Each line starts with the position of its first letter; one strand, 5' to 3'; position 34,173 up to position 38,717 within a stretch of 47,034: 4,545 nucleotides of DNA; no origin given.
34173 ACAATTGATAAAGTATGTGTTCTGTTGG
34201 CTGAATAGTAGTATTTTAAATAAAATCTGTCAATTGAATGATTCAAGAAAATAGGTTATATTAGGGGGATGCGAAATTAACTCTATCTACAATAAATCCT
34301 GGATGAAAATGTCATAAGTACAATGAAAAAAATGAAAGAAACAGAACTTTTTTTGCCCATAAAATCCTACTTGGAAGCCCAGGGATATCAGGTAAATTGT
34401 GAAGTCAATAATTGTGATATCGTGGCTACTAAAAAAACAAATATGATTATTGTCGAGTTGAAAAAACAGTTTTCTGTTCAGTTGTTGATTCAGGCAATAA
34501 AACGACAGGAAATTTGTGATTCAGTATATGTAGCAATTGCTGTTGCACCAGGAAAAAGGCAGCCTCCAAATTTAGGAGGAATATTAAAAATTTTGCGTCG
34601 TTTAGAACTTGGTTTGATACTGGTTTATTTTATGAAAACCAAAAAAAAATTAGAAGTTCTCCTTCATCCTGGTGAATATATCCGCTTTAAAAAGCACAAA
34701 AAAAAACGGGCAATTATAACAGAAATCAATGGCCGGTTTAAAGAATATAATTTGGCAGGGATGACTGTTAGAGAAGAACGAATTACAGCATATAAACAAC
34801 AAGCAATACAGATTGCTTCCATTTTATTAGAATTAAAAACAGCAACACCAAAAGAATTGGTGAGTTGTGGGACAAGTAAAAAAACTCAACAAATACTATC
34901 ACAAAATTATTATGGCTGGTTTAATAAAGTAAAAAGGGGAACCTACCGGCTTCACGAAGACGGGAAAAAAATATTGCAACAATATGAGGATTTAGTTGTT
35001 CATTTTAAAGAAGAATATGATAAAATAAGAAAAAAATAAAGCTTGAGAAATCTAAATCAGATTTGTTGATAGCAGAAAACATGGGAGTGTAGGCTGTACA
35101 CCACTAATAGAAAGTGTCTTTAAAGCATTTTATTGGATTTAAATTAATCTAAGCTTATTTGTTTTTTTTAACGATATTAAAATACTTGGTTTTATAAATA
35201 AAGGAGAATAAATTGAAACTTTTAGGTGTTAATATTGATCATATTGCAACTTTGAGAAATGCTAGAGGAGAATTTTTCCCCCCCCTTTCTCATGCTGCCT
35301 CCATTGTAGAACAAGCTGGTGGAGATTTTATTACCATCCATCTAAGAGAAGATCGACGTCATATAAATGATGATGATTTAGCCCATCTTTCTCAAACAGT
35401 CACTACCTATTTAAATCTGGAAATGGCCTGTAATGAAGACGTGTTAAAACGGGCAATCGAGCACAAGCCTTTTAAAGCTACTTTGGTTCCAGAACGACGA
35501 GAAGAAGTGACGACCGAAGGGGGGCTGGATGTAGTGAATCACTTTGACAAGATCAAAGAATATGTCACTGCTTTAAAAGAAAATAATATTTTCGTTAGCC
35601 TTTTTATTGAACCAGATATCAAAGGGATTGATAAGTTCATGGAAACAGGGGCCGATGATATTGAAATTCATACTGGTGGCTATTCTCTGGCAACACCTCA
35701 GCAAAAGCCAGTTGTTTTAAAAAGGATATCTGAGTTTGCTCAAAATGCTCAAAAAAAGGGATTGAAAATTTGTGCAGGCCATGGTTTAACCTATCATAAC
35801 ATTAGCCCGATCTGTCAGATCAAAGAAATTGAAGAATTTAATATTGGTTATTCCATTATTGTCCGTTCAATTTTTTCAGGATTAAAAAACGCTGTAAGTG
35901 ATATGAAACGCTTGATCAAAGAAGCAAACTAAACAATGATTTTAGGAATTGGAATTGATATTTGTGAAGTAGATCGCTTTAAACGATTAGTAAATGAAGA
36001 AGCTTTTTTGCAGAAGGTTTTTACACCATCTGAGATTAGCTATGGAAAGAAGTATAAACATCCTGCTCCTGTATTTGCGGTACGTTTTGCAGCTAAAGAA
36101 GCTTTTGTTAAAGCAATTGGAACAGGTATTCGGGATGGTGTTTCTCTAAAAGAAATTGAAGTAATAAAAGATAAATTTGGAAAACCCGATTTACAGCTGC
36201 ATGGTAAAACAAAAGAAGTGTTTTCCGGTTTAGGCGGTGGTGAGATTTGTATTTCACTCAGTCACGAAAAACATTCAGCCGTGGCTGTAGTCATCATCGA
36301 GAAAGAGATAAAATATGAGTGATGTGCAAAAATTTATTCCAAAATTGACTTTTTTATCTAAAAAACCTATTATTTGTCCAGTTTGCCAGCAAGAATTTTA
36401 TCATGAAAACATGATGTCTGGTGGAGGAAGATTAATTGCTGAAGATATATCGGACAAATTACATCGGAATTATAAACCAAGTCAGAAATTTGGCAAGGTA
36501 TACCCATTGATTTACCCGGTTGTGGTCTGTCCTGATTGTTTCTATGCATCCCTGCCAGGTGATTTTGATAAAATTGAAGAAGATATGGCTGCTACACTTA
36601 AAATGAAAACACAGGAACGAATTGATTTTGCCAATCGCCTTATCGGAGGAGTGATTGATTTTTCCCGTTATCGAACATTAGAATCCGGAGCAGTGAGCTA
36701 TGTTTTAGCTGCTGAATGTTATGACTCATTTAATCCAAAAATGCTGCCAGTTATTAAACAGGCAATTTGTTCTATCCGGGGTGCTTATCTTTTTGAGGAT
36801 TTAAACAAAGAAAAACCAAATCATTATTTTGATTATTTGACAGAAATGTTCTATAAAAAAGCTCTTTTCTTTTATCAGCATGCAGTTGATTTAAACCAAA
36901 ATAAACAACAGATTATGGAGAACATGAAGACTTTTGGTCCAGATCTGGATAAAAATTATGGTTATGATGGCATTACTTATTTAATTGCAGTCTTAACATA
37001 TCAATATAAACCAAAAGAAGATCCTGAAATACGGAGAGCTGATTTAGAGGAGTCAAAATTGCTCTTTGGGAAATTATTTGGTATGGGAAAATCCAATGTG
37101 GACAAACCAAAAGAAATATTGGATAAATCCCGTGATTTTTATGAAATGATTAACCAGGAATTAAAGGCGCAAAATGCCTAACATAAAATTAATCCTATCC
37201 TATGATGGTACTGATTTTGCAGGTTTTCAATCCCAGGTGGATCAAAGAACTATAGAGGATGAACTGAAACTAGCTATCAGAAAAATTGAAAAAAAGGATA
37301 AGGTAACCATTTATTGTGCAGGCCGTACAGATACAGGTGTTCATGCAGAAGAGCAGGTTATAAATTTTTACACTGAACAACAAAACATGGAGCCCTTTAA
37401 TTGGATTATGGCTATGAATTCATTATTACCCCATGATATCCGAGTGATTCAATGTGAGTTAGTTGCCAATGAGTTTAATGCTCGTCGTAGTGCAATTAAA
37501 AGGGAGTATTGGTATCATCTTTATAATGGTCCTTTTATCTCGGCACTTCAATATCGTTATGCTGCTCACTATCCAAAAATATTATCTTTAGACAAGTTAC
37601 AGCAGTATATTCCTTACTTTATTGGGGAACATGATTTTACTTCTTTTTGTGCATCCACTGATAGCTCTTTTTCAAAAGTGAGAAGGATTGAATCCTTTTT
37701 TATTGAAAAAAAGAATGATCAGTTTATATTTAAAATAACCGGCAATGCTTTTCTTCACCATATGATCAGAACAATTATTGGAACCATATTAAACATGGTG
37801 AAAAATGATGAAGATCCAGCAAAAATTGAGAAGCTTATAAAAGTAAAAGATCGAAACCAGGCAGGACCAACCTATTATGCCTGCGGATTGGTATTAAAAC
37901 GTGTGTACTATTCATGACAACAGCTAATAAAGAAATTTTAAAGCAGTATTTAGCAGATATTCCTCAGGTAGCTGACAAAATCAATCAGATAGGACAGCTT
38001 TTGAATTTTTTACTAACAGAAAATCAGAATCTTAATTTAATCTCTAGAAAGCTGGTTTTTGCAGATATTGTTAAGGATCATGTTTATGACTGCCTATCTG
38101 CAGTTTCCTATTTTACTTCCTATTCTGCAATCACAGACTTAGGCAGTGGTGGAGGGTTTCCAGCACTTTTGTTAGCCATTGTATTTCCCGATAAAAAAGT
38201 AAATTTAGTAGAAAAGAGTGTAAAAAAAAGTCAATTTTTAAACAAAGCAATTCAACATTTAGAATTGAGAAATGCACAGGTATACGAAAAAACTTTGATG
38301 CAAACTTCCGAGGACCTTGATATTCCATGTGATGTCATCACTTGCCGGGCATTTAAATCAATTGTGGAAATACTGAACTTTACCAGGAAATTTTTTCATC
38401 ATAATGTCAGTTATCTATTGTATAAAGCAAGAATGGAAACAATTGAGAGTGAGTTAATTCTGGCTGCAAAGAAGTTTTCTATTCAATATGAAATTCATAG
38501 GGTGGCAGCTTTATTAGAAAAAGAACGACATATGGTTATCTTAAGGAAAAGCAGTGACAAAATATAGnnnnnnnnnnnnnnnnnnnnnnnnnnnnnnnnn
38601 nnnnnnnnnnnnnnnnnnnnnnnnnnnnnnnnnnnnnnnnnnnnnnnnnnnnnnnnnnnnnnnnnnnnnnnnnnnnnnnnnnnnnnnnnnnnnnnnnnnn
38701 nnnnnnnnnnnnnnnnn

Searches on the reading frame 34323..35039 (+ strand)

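Call 46: search_protein_families(library=pfam, proteins=[window:34323-35039:+], max_evalue=0.0001)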
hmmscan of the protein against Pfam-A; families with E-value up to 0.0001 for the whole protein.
window:34323-35039:+ (238 aa): 1 family
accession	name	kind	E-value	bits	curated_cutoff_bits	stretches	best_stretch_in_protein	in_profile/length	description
PF09929.15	DUF2161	-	2.6e-34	118.3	27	1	99-216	1-117/118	Putative PD-(D/E)XK phosphodiesterase (DUF2161)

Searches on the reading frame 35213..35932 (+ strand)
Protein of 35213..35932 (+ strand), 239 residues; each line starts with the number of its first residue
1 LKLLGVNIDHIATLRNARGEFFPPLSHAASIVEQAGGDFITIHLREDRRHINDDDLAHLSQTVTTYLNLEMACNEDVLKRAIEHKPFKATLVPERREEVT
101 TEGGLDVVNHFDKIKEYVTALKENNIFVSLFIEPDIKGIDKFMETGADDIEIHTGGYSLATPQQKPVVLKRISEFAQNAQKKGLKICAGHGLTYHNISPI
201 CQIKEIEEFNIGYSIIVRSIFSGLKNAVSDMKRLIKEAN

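Call 46: search_protein_families(library=pfam, proteins=[window:35213-35932:+], max_evalue=0.0001)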
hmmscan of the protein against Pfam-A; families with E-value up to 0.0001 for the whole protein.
window:35213-35932:+ (239 aa): 1 family
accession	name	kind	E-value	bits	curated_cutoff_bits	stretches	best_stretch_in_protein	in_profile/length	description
PF03740.19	PdxJ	-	8.6e-88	293.8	24.5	1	4-235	2-234/234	Pyridoxal phosphate biosynthesis protein PdxJ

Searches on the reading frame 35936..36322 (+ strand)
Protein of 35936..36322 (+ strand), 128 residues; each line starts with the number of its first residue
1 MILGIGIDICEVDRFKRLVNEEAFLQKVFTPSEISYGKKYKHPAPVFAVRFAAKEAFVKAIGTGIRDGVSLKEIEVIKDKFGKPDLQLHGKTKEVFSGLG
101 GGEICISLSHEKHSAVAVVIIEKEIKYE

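Call 46: search_protein_families(library=pfam, proteins=[window:35936-36322:+], max_evalue=0.0001)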
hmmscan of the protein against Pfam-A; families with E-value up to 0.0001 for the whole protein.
window:35936-36322:+ (128 aa): 1 family
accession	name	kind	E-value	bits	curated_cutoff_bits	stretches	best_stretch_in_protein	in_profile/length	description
PF01648.25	ACPS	-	1e-19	71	25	1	4-95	1-95/111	4'-phosphopantetheinyl transferase superfamily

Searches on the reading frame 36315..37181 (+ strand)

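Call 46: search_protein_families(library=pfam, proteins=[window:36315-37181:+], max_evalue=0.0001)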
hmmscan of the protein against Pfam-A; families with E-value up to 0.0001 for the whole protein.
window:36315-37181:+ (288 aa): 1 family
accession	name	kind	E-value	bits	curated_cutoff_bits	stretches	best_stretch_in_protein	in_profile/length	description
PF09986.15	DUF2225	-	5.1e-47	160.8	21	1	14-279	1-214/214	Uncharacterized protein conserved in bacteria (DUF2225)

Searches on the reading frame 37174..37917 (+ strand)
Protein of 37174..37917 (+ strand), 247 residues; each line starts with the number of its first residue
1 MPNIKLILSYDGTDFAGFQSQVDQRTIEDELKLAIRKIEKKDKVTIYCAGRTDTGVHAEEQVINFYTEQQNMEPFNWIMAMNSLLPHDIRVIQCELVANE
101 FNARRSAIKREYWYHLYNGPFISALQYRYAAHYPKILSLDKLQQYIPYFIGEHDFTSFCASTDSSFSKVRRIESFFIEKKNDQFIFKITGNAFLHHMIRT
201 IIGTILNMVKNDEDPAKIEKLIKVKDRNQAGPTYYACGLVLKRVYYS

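Call 46: search_protein_families(library=pfam, proteins=[window:37174-37917:+], max_evalue=0.0001)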
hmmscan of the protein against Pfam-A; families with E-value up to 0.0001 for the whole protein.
window:37174-37917:+ (247 aa): 1 family
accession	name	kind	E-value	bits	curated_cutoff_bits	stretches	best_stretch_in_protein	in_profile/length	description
PF01416.25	PseudoU_synth_1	-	3.8e-35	121.1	23.3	2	148-247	4-108/108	tRNA pseudouridine synthase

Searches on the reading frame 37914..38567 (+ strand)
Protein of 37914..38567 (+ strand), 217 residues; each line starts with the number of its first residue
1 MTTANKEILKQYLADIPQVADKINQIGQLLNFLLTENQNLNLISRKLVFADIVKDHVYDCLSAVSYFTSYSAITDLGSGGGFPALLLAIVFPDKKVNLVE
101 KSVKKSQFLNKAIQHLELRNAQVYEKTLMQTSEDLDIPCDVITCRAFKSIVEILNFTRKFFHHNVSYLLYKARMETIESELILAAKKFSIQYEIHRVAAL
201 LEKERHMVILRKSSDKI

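Call 47: search_protein_families(library=pfam, proteins=[window:37914-38567:+], max_evalue=0.0001)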
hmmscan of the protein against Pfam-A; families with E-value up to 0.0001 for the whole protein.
window:37914-38567:+ (217 aa): 1 family
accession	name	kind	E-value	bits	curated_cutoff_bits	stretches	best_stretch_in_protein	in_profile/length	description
PF02527.21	GidB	-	6.9e-38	130.3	27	1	23-207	2-183/184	rRNA small subunit methyltransferase G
